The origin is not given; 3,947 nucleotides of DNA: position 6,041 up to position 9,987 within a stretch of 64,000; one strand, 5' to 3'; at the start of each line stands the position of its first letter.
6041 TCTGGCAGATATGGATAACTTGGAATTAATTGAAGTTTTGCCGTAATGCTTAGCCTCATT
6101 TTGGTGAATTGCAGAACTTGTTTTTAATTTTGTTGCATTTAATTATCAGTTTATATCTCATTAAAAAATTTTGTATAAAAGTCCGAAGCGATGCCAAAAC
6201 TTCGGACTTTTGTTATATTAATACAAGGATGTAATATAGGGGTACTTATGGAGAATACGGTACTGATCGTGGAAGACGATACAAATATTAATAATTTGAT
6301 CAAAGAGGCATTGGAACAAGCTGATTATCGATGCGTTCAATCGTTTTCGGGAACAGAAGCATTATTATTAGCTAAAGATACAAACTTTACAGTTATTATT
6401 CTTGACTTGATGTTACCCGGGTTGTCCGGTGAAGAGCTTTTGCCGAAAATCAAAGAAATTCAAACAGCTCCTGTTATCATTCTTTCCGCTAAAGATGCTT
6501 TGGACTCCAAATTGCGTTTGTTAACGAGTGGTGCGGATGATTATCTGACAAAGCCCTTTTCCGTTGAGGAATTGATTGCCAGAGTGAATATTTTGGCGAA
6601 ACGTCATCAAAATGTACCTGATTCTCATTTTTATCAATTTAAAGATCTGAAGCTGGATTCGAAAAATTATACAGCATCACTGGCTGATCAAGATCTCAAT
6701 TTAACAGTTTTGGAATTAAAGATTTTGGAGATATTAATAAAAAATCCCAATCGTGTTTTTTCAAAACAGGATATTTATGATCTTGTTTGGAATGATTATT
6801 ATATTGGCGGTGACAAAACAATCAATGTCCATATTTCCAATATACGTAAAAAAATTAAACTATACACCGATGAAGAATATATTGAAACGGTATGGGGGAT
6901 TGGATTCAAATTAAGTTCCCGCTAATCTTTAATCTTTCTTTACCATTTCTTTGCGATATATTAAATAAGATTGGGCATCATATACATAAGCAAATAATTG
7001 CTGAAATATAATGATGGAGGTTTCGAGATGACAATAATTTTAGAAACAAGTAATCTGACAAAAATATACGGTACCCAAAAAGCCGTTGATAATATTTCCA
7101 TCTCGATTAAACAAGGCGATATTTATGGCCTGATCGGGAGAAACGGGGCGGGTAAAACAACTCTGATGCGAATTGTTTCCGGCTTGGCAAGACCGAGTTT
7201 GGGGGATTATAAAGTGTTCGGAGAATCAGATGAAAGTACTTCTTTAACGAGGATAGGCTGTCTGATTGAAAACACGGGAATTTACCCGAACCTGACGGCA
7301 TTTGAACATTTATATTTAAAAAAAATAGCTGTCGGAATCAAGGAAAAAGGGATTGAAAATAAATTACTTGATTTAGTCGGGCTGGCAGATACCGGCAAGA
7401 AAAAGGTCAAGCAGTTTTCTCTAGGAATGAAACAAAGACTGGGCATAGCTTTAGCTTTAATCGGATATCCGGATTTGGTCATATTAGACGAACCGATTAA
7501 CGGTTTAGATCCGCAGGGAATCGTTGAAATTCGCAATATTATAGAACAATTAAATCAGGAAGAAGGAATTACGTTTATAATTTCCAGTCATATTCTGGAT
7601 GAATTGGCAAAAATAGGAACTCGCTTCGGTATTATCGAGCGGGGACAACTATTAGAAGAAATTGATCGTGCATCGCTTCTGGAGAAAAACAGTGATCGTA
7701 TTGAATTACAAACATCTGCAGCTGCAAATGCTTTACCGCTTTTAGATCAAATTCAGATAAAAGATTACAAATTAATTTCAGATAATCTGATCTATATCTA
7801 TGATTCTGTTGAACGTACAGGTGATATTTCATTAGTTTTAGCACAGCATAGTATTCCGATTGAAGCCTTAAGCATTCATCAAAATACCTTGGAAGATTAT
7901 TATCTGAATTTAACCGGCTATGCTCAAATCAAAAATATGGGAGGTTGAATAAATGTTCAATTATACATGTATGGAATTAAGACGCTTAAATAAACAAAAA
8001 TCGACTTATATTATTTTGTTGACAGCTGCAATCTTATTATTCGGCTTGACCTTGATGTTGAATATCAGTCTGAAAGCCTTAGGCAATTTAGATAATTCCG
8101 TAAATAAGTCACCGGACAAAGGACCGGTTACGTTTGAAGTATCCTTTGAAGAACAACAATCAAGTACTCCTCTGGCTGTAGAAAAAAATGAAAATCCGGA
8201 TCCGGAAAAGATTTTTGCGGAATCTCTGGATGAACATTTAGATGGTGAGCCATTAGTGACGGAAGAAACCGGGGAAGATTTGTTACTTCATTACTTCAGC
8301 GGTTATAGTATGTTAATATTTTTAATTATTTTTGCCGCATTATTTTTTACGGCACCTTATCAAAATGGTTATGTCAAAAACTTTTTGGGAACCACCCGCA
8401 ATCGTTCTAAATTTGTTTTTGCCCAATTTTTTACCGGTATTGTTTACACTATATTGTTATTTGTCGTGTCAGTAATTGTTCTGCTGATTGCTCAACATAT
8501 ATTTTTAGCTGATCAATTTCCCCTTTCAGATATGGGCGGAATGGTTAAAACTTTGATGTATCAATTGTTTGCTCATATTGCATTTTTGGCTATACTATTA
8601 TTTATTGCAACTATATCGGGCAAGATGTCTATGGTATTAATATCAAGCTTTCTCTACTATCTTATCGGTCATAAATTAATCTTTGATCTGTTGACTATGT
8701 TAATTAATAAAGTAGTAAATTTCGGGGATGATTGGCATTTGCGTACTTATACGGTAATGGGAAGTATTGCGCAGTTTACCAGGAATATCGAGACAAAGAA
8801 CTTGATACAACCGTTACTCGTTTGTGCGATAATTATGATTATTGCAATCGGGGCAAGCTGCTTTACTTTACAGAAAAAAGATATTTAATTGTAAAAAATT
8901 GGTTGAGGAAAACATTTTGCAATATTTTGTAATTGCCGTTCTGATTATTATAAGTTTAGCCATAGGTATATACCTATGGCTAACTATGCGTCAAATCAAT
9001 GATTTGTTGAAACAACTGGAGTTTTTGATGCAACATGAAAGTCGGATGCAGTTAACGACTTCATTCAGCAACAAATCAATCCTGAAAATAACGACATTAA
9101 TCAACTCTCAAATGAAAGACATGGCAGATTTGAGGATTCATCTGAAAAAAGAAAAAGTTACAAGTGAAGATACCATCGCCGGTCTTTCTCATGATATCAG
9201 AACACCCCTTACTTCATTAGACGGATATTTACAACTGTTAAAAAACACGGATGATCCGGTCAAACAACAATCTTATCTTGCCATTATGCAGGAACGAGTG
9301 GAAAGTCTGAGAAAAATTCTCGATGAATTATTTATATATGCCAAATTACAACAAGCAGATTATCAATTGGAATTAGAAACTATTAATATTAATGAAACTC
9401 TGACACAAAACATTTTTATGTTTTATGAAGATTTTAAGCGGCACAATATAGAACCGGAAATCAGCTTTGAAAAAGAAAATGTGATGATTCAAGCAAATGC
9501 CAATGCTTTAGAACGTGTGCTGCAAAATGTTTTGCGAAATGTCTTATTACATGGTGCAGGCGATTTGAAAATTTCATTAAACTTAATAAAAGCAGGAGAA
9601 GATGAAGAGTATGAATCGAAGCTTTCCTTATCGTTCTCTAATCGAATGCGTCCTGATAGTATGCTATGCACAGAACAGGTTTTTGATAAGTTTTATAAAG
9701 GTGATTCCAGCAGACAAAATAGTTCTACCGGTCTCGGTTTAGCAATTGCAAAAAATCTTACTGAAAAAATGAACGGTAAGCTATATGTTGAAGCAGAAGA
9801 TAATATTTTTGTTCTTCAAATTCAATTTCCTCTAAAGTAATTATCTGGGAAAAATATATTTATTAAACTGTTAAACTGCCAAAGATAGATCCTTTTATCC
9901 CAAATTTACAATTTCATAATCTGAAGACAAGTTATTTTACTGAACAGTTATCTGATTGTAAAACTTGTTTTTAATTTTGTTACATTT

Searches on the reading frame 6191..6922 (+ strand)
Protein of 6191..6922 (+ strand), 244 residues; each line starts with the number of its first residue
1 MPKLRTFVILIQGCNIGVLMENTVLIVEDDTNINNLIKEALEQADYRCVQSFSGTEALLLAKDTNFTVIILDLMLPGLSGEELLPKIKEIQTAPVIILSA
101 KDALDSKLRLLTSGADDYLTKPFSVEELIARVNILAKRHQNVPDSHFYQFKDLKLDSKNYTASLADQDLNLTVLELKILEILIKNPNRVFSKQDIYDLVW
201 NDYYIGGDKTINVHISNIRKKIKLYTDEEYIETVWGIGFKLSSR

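Call 50: search_protein_families(library=pfam, proteins=[window:6191-6922:+], max_evalue=0.00001)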
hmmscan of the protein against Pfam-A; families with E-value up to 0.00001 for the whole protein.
window:6191-6922:+ (244 aa): 2 families
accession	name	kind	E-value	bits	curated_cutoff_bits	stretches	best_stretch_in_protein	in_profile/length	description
PF00072.30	Response_reg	-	5.3e-25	88.2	30.2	1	24-133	1-111/111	Response regulator receiver domain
PF00486.34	Trans_reg_C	-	3.5e-22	78.7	26.2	1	167-241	2-77/77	Transcriptional regulatory protein, C terminal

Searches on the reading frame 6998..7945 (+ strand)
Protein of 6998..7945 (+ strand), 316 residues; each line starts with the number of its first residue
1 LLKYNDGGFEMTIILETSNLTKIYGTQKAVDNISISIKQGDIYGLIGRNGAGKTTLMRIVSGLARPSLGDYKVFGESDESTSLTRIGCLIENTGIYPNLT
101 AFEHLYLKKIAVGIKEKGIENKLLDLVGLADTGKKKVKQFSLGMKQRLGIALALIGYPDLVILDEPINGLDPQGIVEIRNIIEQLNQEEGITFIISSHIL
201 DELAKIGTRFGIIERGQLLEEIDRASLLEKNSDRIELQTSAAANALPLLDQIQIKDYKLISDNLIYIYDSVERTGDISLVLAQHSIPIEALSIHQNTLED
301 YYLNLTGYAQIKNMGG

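Call 50: search_protein_families(library=pfam, proteins=[window:6998-7945:+], max_evalue=0.00001)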
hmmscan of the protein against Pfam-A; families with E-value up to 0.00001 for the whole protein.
window:6998-7945:+ (316 aa): 2 families
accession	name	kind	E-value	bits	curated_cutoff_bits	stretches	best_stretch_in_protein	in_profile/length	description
PF00005.33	ABC_tran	-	2.1e-26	93.6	25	1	31-168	2-137/137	ABC transporter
PF13304.12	AAA_21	-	2.5e-16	61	27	1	139-199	237-299/304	AAA domain, putative AbiEii toxin, Type IV TA system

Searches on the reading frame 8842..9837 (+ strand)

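Call 50: search_protein_families(library=pfam, proteins=[window:8842-9837:+], max_evalue=0.00001)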
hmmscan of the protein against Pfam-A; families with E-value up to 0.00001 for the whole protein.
window:8842-9837:+ (332 aa): 2 families
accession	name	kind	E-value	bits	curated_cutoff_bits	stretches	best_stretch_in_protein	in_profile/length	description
PF00512.31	HisKA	-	3.1e-15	56.4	26.9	1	110-171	4-65/66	His Kinase A (phospho-acceptor) domain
PF02518.31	HATPase_c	-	2e-12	48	26.4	1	220-321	3-101/111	Histidine kinase-, DNA gyrase B-, and HSP90-like ATPase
